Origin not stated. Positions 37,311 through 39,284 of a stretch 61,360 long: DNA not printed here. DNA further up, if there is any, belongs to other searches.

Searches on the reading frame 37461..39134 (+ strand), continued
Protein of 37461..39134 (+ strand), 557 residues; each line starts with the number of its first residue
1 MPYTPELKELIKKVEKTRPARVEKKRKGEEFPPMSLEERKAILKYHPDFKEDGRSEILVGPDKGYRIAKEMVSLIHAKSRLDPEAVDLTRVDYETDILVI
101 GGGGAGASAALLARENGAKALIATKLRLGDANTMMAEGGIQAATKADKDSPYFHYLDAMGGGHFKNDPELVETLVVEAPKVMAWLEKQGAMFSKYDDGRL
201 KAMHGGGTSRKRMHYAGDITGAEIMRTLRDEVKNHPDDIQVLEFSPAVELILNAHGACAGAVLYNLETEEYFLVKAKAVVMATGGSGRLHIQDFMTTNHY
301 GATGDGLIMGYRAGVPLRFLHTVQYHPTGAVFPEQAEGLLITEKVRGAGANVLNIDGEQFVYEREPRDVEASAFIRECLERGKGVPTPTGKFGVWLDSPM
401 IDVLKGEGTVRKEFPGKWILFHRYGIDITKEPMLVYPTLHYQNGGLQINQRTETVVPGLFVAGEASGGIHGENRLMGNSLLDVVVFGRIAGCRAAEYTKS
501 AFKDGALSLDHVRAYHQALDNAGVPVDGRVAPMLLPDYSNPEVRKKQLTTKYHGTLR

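Call 62: search_protein_families(library=ncbifam, proteins=[P0146, P0154, P0156, P0172, P0157, P0195, P0209, P0227, P0218, P0245], max_evalue=1e-60)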
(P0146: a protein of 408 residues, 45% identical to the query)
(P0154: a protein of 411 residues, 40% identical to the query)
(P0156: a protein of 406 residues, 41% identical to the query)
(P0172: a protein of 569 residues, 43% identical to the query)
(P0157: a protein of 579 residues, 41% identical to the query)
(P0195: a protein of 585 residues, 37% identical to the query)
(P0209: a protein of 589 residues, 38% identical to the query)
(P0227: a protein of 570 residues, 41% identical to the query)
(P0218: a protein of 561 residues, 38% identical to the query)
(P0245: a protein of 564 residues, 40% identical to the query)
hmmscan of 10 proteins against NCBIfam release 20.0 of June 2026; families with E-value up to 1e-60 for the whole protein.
P0146 (408 aa): 7 families
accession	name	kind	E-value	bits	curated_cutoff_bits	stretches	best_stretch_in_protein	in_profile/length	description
TIGR00551.1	nadB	equivalog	2.6e-76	257.3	452.75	1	7-406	2-389/489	L-aspartate oxidase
NF004900.0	PRK06263.1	equivalog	9.6e-75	252.2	718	1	7-406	7-404/546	fumarate reductase (CoM/CoB) subunit TfrA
NF005867.0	PRK07804.1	equivalog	3.7e-71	240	639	1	5-407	16-418/548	L-aspartate oxidase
NF005866.0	PRK07803.1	equivalog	2.5e-66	224.1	819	0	6-270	7-284/631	fumarate reductase/succinate dehydrogenase flavoprotein subunit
TIGR01812.1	sdhA_frdA_Gneg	subfamily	4e-65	220.4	567.3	1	9-406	1-404/568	succinate dehydrogenase or fumarate reductase, flavoprotein subunit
NF005636.0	PRK07395.1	subfamily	5.6e-65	219.6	723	1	6-397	11-397/560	L-aspartate oxidase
NF005701.0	PRK07512.1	equivalog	2.5e-63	214.2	528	1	6-406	8-397/516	L-aspartate oxidase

P0154 (411 aa): 6 families
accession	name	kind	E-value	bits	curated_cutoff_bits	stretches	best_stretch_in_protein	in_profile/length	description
NF004900.0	PRK06263.1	equivalog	1e-77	262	718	1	3-407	5-408/546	fumarate reductase (CoM/CoB) subunit TfrA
TIGR00551.1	nadB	equivalog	1.1e-74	252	452.75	1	5-404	2-390/489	L-aspartate oxidase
NF004820.0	PRK06175.1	equivalog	8.7e-68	229.1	472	1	5-397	4-381/433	L-aspartate oxidase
TIGR01812.1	sdhA_frdA_Gneg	subfamily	1.6e-64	218.4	567.3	1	7-408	1-409/568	succinate dehydrogenase or fumarate reductase, flavoprotein subunit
NF005866.0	PRK07803.1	equivalog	3e-62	210.7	819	0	5-266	8-283/631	fumarate reductase/succinate dehydrogenase flavoprotein subunit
NF005636.0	PRK07395.1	subfamily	9.7e-61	205.6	723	0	5-395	12-398/560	L-aspartate oxidase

P0156 (406 aa): 10 families
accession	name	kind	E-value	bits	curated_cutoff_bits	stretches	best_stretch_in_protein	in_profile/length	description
TIGR00551.1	nadB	equivalog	3.6e-78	263.4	452.75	1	6-401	2-387/489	L-aspartate oxidase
NF005701.0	PRK07512.1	equivalog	3.9e-74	249.9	528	1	5-402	8-396/516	L-aspartate oxidase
NF004900.0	PRK06263.1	equivalog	5.9e-74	249.6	718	1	5-404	6-405/546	fumarate reductase (CoM/CoB) subunit TfrA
NF005867.0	PRK07804.1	equivalog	1.4e-71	241.4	639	1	5-403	17-417/548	L-aspartate oxidase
NF005636.0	PRK07395.1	subfamily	2e-69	234.3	723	1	4-394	10-397/560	L-aspartate oxidase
TIGR01812.1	sdhA_frdA_Gneg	subfamily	3.5e-69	233.8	567.3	1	8-403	1-404/568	succinate dehydrogenase or fumarate reductase, flavoprotein subunit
NF005978.0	PRK08071.1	equivalog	3.8e-63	213.7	621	1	6-401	3-386/514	L-aspartate oxidase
NF006567.0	PRK09077.1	equivalog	4.5e-63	213.3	629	1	4-399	6-405/537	L-aspartate oxidase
NF004820.0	PRK06175.1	equivalog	4e-62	210.5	472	1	6-398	4-382/433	L-aspartate oxidase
NF005866.0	PRK07803.1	equivalog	7.4e-62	209.4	819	0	4-271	6-288/631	fumarate reductase/succinate dehydrogenase flavoprotein subunit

P0172 (569 aa): 22 families
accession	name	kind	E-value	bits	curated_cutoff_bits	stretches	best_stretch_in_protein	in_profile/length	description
NF005866.0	PRK07803.1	equivalog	5.9e-198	659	819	2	2-275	5-291/631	fumarate reductase/succinate dehydrogenase flavoprotein subunit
NF004900.0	PRK06263.1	equivalog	2.5e-183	610.6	718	1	2-546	4-542/546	fumarate reductase (CoM/CoB) subunit TfrA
TIGR01812.1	sdhA_frdA_Gneg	subfamily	5.1e-164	546.9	567.3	1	7-531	1-535/568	succinate dehydrogenase or fumarate reductase, flavoprotein subunit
TIGR01816.1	sdhA_forward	equivalog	3.9e-147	490.9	727.35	1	5-535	2-548/584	succinate dehydrogenase flavoprotein subunit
NF004724.0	PRK06069.1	subfamily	3.8e-143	477.7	826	1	1-549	1-562/577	succinate dehydrogenase/fumarate reductase flavoprotein subunit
NF004613.0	PRK05945.1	equivalog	1.5e-130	436.5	824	1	6-530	4-540/575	succinate dehydrogenase/fumarate reductase flavoprotein subunit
NF005037.0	PRK06452.1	equivalog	9.9e-129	430.4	862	1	1-532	1-534/566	succinate dehydrogenase flavoprotein subunit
NF006686.0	PRK09231.1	equivalog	2.3e-123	412.8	854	1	1-527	1-542/598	fumarate reductase (quinol) flavoprotein subunit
NF005867.0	PRK07804.1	equivalog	2.7e-121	405.5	639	1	5-550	18-541/548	L-aspartate oxidase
TIGR00551.1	nadB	equivalog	4.1e-121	405.1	452.75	1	5-526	2-489/489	L-aspartate oxidase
TIGR01176.1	fum_red_Fp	equivalog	1.3e-116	390.6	932.7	1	4-525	2-536/580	fumarate reductase (quinol) flavoprotein subunit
NF042982.1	MFR_Fp_SdhA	equivalog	3.7e-116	389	1100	1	5-527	47-575/612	8-methylmenaquinol:fumarate reductase flavoprotein subunit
NF005636.0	PRK07395.1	subfamily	4.9e-116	388.2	723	1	5-540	12-549/560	L-aspartate oxidase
NF005701.0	PRK07512.1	equivalog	4.6e-108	361.8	528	1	5-534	9-492/516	L-aspartate oxidase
NF005978.0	PRK08071.1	equivalog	7.2e-106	354.6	621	1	6-536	4-501/514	L-aspartate oxidase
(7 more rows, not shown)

P0157 (579 aa): 21 families
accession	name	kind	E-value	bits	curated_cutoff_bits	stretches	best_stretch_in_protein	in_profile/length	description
NF005866.0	PRK07803.1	equivalog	1.7e-222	740.1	819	2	8-283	3-291/631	fumarate reductase/succinate dehydrogenase flavoprotein subunit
NF004900.0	PRK06263.1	equivalog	3.8e-194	646.3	718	1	11-552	5-540/546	fumarate reductase (CoM/CoB) subunit TfrA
TIGR01812.1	sdhA_frdA_Gneg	subfamily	3e-172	574.1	567.3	1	15-551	1-547/568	succinate dehydrogenase or fumarate reductase, flavoprotein subunit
TIGR01816.1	sdhA_forward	equivalog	6.2e-155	516.6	727.35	1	13-556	2-561/584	succinate dehydrogenase flavoprotein subunit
NF004724.0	PRK06069.1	subfamily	1.7e-153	511.9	826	1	11-556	3-561/577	succinate dehydrogenase/fumarate reductase flavoprotein subunit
NF004613.0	PRK05945.1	equivalog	7.6e-148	493.6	824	1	13-539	3-541/575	succinate dehydrogenase/fumarate reductase flavoprotein subunit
NF005037.0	PRK06452.1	equivalog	2.2e-134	449.1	862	1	11-551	3-545/566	succinate dehydrogenase flavoprotein subunit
NF006686.0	PRK09231.1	equivalog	8.6e-125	417.5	854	1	11-539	3-546/598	fumarate reductase (quinol) flavoprotein subunit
TIGR01176.1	fum_red_Fp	equivalog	2.6e-121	406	932.7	1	12-548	2-555/580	fumarate reductase (quinol) flavoprotein subunit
NF042982.1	MFR_Fp_SdhA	equivalog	2.7e-121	406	1100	1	13-539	47-579/612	8-methylmenaquinol:fumarate reductase flavoprotein subunit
NF006383.0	PRK08626.1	equivalog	1.5e-118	396.8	663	1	118-553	133-575/657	fumarate reductase flavoprotein subunit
NF005867.0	PRK07804.1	equivalog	4.1e-118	395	639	1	12-554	17-537/548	L-aspartate oxidase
TIGR00551.1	nadB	equivalog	5.3e-118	394.8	452.75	1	13-534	2-489/489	L-aspartate oxidase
NF005701.0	PRK07512.1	equivalog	5.4e-115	384.7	528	1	9-558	5-508/516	L-aspartate oxidase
NF005636.0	PRK07395.1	subfamily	1.6e-110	370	723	1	12-543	11-544/560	L-aspartate oxidase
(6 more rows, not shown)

P0195 (585 aa): 22 families
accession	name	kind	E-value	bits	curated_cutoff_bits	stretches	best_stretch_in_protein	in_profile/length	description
NF004900.0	PRK06263.1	equivalog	2.1e-170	568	718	1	8-550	6-538/546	fumarate reductase (CoM/CoB) subunit TfrA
TIGR01812.1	sdhA_frdA_Gneg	subfamily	5.4e-150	500.6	567.3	1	12-547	2-539/568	succinate dehydrogenase or fumarate reductase, flavoprotein subunit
NF005866.0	PRK07803.1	equivalog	7.9e-149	496.7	819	2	7-284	6-291/631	fumarate reductase/succinate dehydrogenase flavoprotein subunit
NF004724.0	PRK06069.1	subfamily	4.5e-127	424.6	826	1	10-548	6-549/577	succinate dehydrogenase/fumarate reductase flavoprotein subunit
TIGR01816.1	sdhA_forward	equivalog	2.3e-124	415.7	727.35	1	11-566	4-573/584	succinate dehydrogenase flavoprotein subunit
NF004613.0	PRK05945.1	equivalog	1.6e-121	406.8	824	1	11-546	5-548/575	succinate dehydrogenase/fumarate reductase flavoprotein subunit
NF006686.0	PRK09231.1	equivalog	1e-112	377.7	854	1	8-554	4-558/598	fumarate reductase (quinol) flavoprotein subunit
NF042982.1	MFR_Fp_SdhA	equivalog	7.1e-109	364.9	1100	1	8-547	46-584/612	8-methylmenaquinol:fumarate reductase flavoprotein subunit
TIGR00551.1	nadB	equivalog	8.5e-109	364.4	452.75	1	9-533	2-488/489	L-aspartate oxidase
TIGR01176.1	fum_red_Fp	equivalog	7.7e-106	355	932.7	1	10-557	4-559/580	fumarate reductase (quinol) flavoprotein subunit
NF005867.0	PRK07804.1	equivalog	3.3e-101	339.2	639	1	7-557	16-540/548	L-aspartate oxidase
NF006383.0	PRK08626.1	equivalog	6.3e-101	338.6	663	1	119-539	138-559/657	fumarate reductase flavoprotein subunit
NF005037.0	PRK06452.1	equivalog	1.7e-100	337.2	862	1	11-553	7-546/566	succinate dehydrogenase flavoprotein subunit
NF006567.0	PRK09077.1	equivalog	2.3e-96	323.1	629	1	7-543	6-528/537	L-aspartate oxidase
NF005636.0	PRK07395.1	subfamily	4.8e-96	322.2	723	1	7-551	10-552/560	L-aspartate oxidase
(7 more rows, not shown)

P0209 (589 aa): 20 families
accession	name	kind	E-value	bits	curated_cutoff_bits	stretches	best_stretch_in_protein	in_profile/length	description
NF004900.0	PRK06263.1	equivalog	1.6e-166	555.1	718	1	2-553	4-542/546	fumarate reductase (CoM/CoB) subunit TfrA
TIGR01812.1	sdhA_frdA_Gneg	subfamily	9.4e-144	480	567.3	1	8-572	2-564/568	succinate dehydrogenase or fumarate reductase, flavoprotein subunit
NF005866.0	PRK07803.1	equivalog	1.8e-131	439.4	819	2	279-560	317-596/631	fumarate reductase/succinate dehydrogenase flavoprotein subunit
NF004724.0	PRK06069.1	subfamily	2.8e-130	435.2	826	1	1-572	1-573/577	succinate dehydrogenase/fumarate reductase flavoprotein subunit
TIGR01816.1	sdhA_forward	equivalog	5.8e-117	391.3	727.35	1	7-560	4-566/584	succinate dehydrogenase flavoprotein subunit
NF005636.0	PRK07395.1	subfamily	4.8e-112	375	723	1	5-551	12-553/560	L-aspartate oxidase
TIGR00551.1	nadB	equivalog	5.1e-112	375.1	452.75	1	6-532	3-489/489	L-aspartate oxidase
NF004613.0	PRK05945.1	equivalog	7.9e-109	364.8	824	1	5-572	3-571/575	succinate dehydrogenase/fumarate reductase flavoprotein subunit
NF006686.0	PRK09231.1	equivalog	1.6e-108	363.8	854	1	1-571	1-576/598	fumarate reductase (quinol) flavoprotein subunit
NF005867.0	PRK07804.1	equivalog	1.2e-105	353.8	639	1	5-556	18-540/548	L-aspartate oxidase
TIGR01176.1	fum_red_Fp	equivalog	1.4e-105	354.1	932.7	1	3-572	1-575/580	fumarate reductase (quinol) flavoprotein subunit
NF005701.0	PRK07512.1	equivalog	1.2e-104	350.5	528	1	3-542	7-494/516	L-aspartate oxidase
NF042982.1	MFR_Fp_SdhA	equivalog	2.2e-98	330.3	1100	1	7-548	49-591/612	8-methylmenaquinol:fumarate reductase flavoprotein subunit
NF005037.0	PRK06452.1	equivalog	2.4e-96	323.5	862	1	1-572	1-562/566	succinate dehydrogenase flavoprotein subunit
NF005978.0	PRK08071.1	equivalog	5.7e-94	315.4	621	1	5-538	3-497/514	L-aspartate oxidase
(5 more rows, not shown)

P0227 (570 aa): 21 families
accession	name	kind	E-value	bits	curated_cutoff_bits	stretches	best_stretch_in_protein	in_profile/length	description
NF004724.0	PRK06069.1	subfamily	4.2e-253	840.8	826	1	1-570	1-577/577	succinate dehydrogenase/fumarate reductase flavoprotein subunit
TIGR01176.1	fum_red_Fp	equivalog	4.8e-239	794.8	932.7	1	4-570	2-579/580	fumarate reductase (quinol) flavoprotein subunit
NF006686.0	PRK09231.1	equivalog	1.7e-235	783.2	854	1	1-570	1-581/598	fumarate reductase (quinol) flavoprotein subunit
TIGR01812.1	sdhA_frdA_Gneg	subfamily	5.9e-235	781.1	567.3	1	7-570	1-568/568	succinate dehydrogenase or fumarate reductase, flavoprotein subunit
TIGR01816.1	sdhA_forward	equivalog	4.1e-192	639.4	727.35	1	5-570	2-584/584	succinate dehydrogenase flavoprotein subunit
NF004613.0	PRK05945.1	equivalog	4.1e-189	629.9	824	1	4-570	2-575/575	succinate dehydrogenase/fumarate reductase flavoprotein subunit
NF005037.0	PRK06452.1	equivalog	5.3e-183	609.6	862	1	1-570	1-566/566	succinate dehydrogenase flavoprotein subunit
NF042982.1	MFR_Fp_SdhA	equivalog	1.1e-159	532.7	1100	1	6-567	48-610/612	8-methylmenaquinol:fumarate reductase flavoprotein subunit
NF006383.0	PRK08626.1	equivalog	3.3e-149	498.1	663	1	109-568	132-596/657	fumarate reductase flavoprotein subunit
NF004900.0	PRK06263.1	equivalog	8.9e-148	493.2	718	1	3-547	5-537/546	fumarate reductase (CoM/CoB) subunit TfrA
NF005866.0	PRK07803.1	equivalog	2.8e-129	432.1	819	1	3-272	6-291/631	fumarate reductase/succinate dehydrogenase flavoprotein subunit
TIGR00551.1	nadB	equivalog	3.4e-117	392.1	452.75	1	6-531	3-489/489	L-aspartate oxidase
NF006392.0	PRK08641.1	equivalog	7.2e-117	391.4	855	1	6-570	4-579/593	succinate dehydrogenase flavoprotein subunit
NF005636.0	PRK07395.1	subfamily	4.5e-110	368.5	723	1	5-546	12-549/560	L-aspartate oxidase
NF005867.0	PRK07804.1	equivalog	1.1e-109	367.2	639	1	6-545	19-530/548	L-aspartate oxidase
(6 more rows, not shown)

P0218 (561 aa): 22 families
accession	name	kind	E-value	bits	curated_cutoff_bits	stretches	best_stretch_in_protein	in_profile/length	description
TIGR01812.1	sdhA_frdA_Gneg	subfamily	7.7e-239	793.9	567.3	1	5-561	1-568/568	succinate dehydrogenase or fumarate reductase, flavoprotein subunit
NF004613.0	PRK05945.1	equivalog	1.5e-229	763.4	824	1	1-561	1-575/575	succinate dehydrogenase/fumarate reductase flavoprotein subunit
NF004724.0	PRK06069.1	subfamily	7.5e-228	757.4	826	1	3-561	5-577/577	succinate dehydrogenase/fumarate reductase flavoprotein subunit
TIGR01816.1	sdhA_forward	equivalog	1.3e-208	693.9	727.35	1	3-561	2-584/584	succinate dehydrogenase flavoprotein subunit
NF006686.0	PRK09231.1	equivalog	1.5e-186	621.5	854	1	3-561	5-581/598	fumarate reductase (quinol) flavoprotein subunit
TIGR01176.1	fum_red_Fp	equivalog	8.8e-185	615.6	932.7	1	3-561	3-579/580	fumarate reductase (quinol) flavoprotein subunit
NF005037.0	PRK06452.1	equivalog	3.1e-184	613.7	862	1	3-561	5-566/566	succinate dehydrogenase flavoprotein subunit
NF042982.1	MFR_Fp_SdhA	equivalog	1.3e-166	555.7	1100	1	2-559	46-611/612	8-methylmenaquinol:fumarate reductase flavoprotein subunit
NF004900.0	PRK06263.1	equivalog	2.1e-155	518.4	718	1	3-533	7-532/546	fumarate reductase (CoM/CoB) subunit TfrA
NF006383.0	PRK08626.1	equivalog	1.5e-151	505.9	663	1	3-561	5-598/657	fumarate reductase flavoprotein subunit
NF005866.0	PRK07803.1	equivalog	3.7e-140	468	819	2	3-269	8-292/631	fumarate reductase/succinate dehydrogenase flavoprotein subunit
NF006392.0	PRK08641.1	equivalog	1.6e-133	446.4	855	1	3-561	3-579/593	succinate dehydrogenase flavoprotein subunit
TIGR00551.1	nadB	equivalog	1.9e-131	439.2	452.75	1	3-521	2-488/489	L-aspartate oxidase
NF005636.0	PRK07395.1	subfamily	1.7e-121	406.3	723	1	2-534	11-546/560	L-aspartate oxidase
NF005867.0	PRK07804.1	equivalog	1.3e-119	400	639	1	3-541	18-535/548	L-aspartate oxidase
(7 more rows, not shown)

P0245 (564 aa): 21 families
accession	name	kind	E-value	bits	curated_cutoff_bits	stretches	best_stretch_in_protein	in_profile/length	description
NF005867.0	PRK07804.1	equivalog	8.1e-169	562.4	639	1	20-559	17-534/548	L-aspartate oxidase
TIGR00551.1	nadB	equivalog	1.5e-155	518.6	452.75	1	23-541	4-489/489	L-aspartate oxidase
NF005636.0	PRK07395.1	subfamily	6e-155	516.6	723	1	20-555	11-548/560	L-aspartate oxidase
NF005701.0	PRK07512.1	equivalog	1.5e-153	511.9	528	1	19-547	7-490/516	L-aspartate oxidase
NF005978.0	PRK08071.1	equivalog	6.3e-138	460.4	621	1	22-414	4-385/514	L-aspartate oxidase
NF006567.0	PRK09077.1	equivalog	7.9e-129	430.3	629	1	20-544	7-522/537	L-aspartate oxidase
TIGR01812.1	sdhA_frdA_Gneg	subfamily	9e-124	414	567.3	1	23-558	1-546/568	succinate dehydrogenase or fumarate reductase, flavoprotein subunit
NF004900.0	PRK06263.1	equivalog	5.2e-119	398.3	718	1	22-557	8-537/546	fumarate reductase (CoM/CoB) subunit TfrA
NF004724.0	PRK06069.1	subfamily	2e-117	392.8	826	1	22-558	6-555/577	succinate dehydrogenase/fumarate reductase flavoprotein subunit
NF004820.0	PRK06175.1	equivalog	2.7e-113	379.1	472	1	20-412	3-382/433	L-aspartate oxidase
TIGR01816.1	sdhA_forward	equivalog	6.5e-99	331.7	727.35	1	23-558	4-555/584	succinate dehydrogenase flavoprotein subunit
NF005037.0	PRK06452.1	equivalog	3.5e-95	319.7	862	1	23-557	7-543/566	succinate dehydrogenase flavoprotein subunit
NF004613.0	PRK05945.1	equivalog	8.6e-92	308.6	824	1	22-557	4-552/575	succinate dehydrogenase/fumarate reductase flavoprotein subunit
NF006686.0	PRK09231.1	equivalog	3.2e-89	300.1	854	1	22-556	6-556/598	fumarate reductase (quinol) flavoprotein subunit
TIGR01176.1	fum_red_Fp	equivalog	1.1e-88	298.3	932.7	1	22-561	4-559/580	fumarate reductase (quinol) flavoprotein subunit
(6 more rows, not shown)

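Call 63: fold_search(model_id=the predicted structure, library=pdb)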
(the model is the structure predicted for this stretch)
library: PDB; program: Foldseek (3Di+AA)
matches with E <= 10: 1884; with E <= 0.001: 985
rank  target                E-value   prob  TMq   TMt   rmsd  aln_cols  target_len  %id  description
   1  1kf6_A                1.9e-26  1.00  0.63  0.61   5.2       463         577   33  E. coli Quinol-Fumarate Reductase with Bound Inhibitor HQNO (released 2002-03-13)
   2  6awf_A                3.7e-26  1.00  0.63  0.61   5.0       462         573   32  Escherichia coli quinol:fumarate reductase crystallized without dicarboxylate (released 2017-12-06)
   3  5vpn_A                5.1e-26  1.00  0.64  0.62   4.4       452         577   32  E. coli Quinol fumarate reductase FrdA E245Q mutation (released 2017-06-21)
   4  7d6v_A                6.6e-26  1.00  0.61  0.57   6.4       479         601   36  Mycobacterium smegmatis Sdh1 in complex with UQ1 (released 2021-04-07)
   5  7d6x_A                1.6e-25  1.00  0.62  0.58   6.0       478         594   36  Mycobacterium smegmatis Sdh1 complex in the apo form (released 2021-04-07)
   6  9fzl_2M               5.2e-25  1.00  0.63  0.58   3.7       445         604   34  Perkinsus marinus respiratory supercomplex CII2CIII2CIV2 in an intermediate state (released 2025-07-23)
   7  5vpn_E                5.2e-25  1.00  0.64  0.61   5.5       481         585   30  E. coli Quinol fumarate reductase FrdA E245Q mutation (released 2017-06-21)
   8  8b6g_CA               7.9e-25  1.00  0.63  0.59   4.4       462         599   31  Cryo-EM structure of succinate dehydrogenase complex (complex-II) in respiratory supercomplex of Tetrahymena thermoph (released 2023-03-29)
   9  2h89_A                9.3e-25  1.00  0.63  0.58   4.4       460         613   32  Avian Respiratory Complex II with Malonate Bound (released 2006-06-20)
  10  6myr_A                1.5e-24  1.00  0.63  0.58   4.5       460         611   31  Avian mitochondrial complex II with thiapronil bound (released 2019-10-16)
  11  9fq7_2M               1.6e-24  1.00  0.63  0.59   3.8       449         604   34  Perkinsus marinus Respiratory supercomplex CII2CIII2CIV2 in c1 sate (released 2025-07-02)
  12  2fbw_A                2.6e-24  1.00  0.63  0.58   4.7       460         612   32  Avian respiratory complex II with carboxin bound (released 2005-12-20)
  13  9a55_A                3.2e-24  1.00  0.64  0.61   5.4       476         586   27  Integrative model of SDHA-ATPF by crosslinking MS and deep learning (released 2024-09-18)
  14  6b58_C                6.3e-24  1.00  0.58  0.60   4.7       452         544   30  FrdA-SdhE assembly intermediate (released 2018-01-24)
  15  1knp                  6.6e-24  1.00  0.62  0.66   5.2       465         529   31  E. coli L-aspartate oxidase: mutant R386L in complex with succinate (released 2002-04-17)
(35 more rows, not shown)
